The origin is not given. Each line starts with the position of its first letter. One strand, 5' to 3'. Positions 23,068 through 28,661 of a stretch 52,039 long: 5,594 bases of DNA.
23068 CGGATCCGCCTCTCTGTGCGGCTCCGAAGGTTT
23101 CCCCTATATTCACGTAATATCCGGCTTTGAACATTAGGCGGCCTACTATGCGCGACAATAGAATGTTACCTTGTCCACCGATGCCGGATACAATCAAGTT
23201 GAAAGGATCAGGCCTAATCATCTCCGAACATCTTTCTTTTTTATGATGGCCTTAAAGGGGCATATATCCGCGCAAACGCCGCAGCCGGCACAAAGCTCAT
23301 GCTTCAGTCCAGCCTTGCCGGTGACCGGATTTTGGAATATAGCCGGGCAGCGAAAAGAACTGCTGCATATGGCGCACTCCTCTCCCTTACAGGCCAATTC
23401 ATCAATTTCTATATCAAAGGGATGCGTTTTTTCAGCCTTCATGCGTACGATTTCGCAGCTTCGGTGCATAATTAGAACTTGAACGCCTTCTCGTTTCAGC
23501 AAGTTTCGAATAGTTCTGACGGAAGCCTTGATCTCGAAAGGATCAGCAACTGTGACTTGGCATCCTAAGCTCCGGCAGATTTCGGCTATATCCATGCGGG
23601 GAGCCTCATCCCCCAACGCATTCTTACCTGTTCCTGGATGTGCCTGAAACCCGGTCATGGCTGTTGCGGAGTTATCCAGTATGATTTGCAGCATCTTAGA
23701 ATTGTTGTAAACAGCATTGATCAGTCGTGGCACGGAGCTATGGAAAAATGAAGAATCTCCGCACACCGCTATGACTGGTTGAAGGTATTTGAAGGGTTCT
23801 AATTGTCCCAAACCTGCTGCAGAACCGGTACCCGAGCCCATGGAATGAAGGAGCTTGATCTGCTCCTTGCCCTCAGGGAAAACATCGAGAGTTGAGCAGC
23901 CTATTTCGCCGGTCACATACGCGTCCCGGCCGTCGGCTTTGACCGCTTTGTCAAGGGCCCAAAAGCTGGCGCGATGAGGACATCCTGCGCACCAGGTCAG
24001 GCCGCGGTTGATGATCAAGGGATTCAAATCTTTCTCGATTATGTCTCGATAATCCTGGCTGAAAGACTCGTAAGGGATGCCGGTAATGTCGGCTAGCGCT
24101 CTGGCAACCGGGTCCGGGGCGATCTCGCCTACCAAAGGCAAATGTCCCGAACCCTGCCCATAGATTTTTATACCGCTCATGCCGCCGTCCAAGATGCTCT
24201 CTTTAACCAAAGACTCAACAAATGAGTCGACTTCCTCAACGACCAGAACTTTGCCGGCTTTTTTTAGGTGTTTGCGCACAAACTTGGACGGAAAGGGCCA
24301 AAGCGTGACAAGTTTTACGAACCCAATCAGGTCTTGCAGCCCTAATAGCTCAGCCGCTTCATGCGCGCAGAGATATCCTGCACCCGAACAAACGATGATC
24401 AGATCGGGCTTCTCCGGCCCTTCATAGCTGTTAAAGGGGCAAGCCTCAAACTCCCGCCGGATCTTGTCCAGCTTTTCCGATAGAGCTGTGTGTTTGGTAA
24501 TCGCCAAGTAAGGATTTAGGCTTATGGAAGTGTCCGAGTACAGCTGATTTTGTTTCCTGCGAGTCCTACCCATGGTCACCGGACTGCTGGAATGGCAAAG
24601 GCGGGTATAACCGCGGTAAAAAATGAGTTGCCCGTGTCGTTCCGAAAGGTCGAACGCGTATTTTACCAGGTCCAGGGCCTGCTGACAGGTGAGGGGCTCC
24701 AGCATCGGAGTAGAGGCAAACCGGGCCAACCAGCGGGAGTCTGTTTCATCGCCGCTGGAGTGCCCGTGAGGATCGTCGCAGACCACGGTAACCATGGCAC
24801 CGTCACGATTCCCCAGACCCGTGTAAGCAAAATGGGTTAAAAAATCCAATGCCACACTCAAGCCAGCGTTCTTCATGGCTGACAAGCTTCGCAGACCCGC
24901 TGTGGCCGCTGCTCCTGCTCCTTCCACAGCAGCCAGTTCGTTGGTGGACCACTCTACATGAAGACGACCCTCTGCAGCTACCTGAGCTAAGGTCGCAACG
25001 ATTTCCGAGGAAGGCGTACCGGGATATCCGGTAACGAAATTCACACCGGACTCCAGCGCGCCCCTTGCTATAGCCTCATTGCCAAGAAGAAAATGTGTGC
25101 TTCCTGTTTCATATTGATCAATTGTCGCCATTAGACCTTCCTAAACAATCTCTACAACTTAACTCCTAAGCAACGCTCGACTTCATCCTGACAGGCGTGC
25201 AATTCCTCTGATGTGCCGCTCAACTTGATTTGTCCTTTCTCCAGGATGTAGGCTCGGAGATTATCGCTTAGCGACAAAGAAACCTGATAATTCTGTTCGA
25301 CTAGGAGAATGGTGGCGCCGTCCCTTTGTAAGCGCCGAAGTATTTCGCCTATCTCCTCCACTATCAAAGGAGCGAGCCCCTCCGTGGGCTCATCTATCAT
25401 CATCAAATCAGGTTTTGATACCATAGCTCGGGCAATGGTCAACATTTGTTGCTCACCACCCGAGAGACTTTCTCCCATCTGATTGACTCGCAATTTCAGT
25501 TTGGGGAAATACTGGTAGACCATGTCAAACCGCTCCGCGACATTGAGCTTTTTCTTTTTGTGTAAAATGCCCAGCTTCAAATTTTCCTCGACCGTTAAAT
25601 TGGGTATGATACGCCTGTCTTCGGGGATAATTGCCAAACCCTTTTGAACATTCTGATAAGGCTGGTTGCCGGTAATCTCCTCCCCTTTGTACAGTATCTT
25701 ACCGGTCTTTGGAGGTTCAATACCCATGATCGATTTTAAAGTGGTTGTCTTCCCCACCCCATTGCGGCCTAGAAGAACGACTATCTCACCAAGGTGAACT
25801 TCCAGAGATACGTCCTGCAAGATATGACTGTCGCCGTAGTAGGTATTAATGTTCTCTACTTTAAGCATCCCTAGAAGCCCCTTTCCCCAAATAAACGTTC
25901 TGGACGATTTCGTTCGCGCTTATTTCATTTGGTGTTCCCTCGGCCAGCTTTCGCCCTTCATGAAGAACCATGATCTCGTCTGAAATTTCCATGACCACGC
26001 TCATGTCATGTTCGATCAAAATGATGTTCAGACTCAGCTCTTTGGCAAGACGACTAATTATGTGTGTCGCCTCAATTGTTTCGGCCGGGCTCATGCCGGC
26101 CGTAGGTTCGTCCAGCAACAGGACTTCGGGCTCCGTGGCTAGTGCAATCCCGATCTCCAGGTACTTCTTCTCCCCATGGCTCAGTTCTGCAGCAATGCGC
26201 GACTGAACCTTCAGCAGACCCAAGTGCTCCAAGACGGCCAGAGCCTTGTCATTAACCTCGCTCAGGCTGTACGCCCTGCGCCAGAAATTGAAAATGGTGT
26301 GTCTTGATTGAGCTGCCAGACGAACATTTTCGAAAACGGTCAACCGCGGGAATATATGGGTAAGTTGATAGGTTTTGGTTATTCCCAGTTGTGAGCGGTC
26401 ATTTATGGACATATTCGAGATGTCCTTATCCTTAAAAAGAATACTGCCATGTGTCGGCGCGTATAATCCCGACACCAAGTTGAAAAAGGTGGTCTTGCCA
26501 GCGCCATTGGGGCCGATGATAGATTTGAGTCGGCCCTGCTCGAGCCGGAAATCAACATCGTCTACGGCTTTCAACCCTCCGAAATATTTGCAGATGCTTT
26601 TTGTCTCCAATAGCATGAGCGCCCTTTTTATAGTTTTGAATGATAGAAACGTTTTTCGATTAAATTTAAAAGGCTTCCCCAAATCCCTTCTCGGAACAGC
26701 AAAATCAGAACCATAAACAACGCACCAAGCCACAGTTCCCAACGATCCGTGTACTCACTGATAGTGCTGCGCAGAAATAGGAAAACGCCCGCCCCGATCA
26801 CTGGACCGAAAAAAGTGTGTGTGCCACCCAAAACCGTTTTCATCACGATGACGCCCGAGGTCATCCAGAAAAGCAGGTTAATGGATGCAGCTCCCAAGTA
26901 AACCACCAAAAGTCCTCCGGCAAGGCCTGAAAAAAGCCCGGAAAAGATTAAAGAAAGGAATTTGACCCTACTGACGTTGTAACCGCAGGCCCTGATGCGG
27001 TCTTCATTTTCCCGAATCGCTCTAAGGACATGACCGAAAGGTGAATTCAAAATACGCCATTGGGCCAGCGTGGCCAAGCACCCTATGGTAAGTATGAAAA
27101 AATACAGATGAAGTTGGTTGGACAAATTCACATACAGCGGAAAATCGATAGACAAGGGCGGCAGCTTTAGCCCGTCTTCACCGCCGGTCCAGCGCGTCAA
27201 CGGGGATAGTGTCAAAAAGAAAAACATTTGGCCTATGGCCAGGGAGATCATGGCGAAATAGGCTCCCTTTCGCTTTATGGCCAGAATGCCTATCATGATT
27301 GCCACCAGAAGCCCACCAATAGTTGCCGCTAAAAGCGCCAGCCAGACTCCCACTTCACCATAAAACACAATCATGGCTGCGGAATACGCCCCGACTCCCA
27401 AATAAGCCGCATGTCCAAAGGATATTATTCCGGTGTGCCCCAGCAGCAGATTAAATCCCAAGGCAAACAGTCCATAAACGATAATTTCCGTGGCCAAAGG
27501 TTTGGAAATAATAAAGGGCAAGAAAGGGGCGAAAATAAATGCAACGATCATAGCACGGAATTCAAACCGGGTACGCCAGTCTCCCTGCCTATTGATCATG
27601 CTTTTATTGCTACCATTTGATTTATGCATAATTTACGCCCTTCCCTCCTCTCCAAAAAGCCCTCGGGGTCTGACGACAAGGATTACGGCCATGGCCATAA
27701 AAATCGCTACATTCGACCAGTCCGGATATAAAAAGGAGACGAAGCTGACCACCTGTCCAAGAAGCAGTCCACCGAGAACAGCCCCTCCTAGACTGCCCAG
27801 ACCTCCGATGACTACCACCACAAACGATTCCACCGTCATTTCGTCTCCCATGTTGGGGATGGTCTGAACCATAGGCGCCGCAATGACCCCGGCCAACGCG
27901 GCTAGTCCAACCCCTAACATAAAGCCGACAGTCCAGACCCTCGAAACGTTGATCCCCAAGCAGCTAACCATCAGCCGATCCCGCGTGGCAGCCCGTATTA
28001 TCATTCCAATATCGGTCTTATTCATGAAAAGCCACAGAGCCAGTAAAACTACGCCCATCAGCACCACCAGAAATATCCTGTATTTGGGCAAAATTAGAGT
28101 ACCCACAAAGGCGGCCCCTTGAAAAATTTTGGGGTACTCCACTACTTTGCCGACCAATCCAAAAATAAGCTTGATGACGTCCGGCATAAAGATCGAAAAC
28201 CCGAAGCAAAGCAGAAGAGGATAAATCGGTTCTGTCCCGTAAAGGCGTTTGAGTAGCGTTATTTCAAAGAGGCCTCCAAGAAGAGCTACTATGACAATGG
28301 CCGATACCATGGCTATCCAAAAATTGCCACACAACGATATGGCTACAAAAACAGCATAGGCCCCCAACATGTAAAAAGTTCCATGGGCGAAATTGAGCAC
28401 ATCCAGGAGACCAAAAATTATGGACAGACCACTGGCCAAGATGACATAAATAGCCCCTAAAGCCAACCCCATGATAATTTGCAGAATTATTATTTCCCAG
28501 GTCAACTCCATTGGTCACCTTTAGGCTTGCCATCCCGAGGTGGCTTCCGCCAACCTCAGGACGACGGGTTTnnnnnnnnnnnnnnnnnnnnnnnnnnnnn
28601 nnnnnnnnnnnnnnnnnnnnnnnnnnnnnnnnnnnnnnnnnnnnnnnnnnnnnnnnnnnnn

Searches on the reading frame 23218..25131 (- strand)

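Call 5: search_protein_families(library=pfam, proteins=[window:23218-25131:-], max_evalue=0.0001)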
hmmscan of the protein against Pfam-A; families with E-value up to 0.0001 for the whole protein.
window:23218-25131:- (637 aa): 4 families
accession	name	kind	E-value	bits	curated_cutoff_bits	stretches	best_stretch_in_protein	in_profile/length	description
PF02775.26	TPP_enzyme_C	-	3.3e-19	69.6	21.9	1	425-552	22-148/151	Thiamine pyrophosphate enzyme, C-terminal TPP binding domain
PF01855.24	POR_N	-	3.9e-09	37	27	1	24-104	2-85/231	Pyruvate flavodoxin/ferredoxin oxidoreductase, thiamine diP-bdg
PF17147.9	PFOR_II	-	4.5e-06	27.4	27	1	243-305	2-65/102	Pyruvate:ferredoxin oxidoreductase core domain II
PF00037.32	Fer4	-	4.6e-05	23.5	21.1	1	612-629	6-23/24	4Fe-4S binding domain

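Call 51: search_protein_families(library=ncbifam, proteins=[window:23218-25131:-], max_evalue=1e-10)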
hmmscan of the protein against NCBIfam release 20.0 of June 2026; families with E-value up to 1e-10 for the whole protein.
window:23218-25131:- (637 aa): 7 families
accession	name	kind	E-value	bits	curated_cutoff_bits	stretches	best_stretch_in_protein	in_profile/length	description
TIGR03336.1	IOR_alpha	equivalog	1.2e-160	535.7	650.9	1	13-629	3-595/595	indolepyruvate ferredoxin oxidoreductase subunit alpha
NF009589.0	PRK13030.1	subfamily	3.8e-33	114.3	816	1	31-610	57-667/1170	indolepyruvate ferredoxin oxidoreductase family protein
TIGR03710.1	OAFO_sf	subfamily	3.4e-24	85.3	482.75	1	8-92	189-273/561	2-oxoacid:acceptor oxidoreductase subunit alpha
NF005507.0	PRK07119.1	subfamily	2.2e-22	79.4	399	1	12-337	4-341/352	3-methyl-2-oxobutanoate dehydrogenase subunit VorB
NF006412.0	PRK08659.1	equivalog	4.4e-22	78.8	411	1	11-101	4-94/378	2-oxoacid:acceptor oxidoreductase subunit alpha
NF009588.0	PRK13029.1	subfamily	1.1e-16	59.9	952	1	75-610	113-684/1196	indolepyruvate ferredoxin oxidoreductase family protein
NF007206.0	PRK09627.1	equivalog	1.3e-13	50.7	579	0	17-94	8-85/375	2-oxoglutarate synthase subunit alpha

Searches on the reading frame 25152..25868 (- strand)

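Call 5: search_protein_families(library=pfam, proteins=[window:25152-25868:-], max_evalue=0.0001)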
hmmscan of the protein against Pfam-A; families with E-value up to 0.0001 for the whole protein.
window:25152-25868:- (238 aa): 2 families
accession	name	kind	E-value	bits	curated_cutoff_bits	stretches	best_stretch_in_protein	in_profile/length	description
PF00005.33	ABC_tran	-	1.1e-33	117.2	25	1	17-162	1-136/137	ABC transporter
PF13304.12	AAA_21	-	1.2e-09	39.1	27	1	135-189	238-295/304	AAA domain, putative AbiEii toxin, Type IV TA system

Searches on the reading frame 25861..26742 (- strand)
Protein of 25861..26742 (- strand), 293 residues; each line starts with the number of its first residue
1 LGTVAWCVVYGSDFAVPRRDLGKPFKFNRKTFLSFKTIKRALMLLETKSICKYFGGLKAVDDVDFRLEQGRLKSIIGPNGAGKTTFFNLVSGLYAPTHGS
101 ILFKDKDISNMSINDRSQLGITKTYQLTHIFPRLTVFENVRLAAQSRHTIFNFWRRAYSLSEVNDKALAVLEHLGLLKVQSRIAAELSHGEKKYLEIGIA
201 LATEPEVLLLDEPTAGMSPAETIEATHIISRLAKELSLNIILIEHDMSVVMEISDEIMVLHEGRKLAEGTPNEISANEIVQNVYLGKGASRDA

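Call 5: search_protein_families(library=pfam, proteins=[window:25861-26742:-], max_evalue=0.0001)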
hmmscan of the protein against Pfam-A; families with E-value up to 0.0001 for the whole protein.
window:25861-26742:- (293 aa): 3 families
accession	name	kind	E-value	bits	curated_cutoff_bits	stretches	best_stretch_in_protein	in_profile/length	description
PF00005.33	ABC_tran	-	2.4e-31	109.6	25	1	61-215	2-137/137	ABC transporter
PF13304.12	AAA_21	-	3.3e-08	34.4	27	0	183-236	234-283/304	AAA domain, putative AbiEii toxin, Type IV TA system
PF12399.14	BCA_ABC_TP_C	-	4.6e-08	32.9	25.5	1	264-289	1-26/27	Branched-chain amino acid ATP-binding cassette transporter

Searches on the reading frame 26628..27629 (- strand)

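Call 5: search_protein_families(library=pfam, proteins=[window:26628-27629:-], max_evalue=0.0001)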
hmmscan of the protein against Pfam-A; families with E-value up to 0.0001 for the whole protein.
window:26628-27629:- (333 aa): 1 family
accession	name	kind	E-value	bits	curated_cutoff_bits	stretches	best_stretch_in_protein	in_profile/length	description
PF02653.21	BPD_transp_2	-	1.9e-42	145.7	26.8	1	46-310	6-265/269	Branched-chain amino acid transport system / permease component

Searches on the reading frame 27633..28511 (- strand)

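Call 47: search_protein_families(library=pfam, proteins=[window:27633-28511:-], max_evalue=0.00001)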
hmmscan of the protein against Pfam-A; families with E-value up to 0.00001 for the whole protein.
window:27633-28511:- (292 aa): 1 family
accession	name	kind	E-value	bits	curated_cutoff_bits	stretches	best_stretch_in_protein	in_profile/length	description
PF02653.21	BPD_transp_2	-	3.5e-36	125.2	26.8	1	12-277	2-268/269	Branched-chain amino acid transport system / permease component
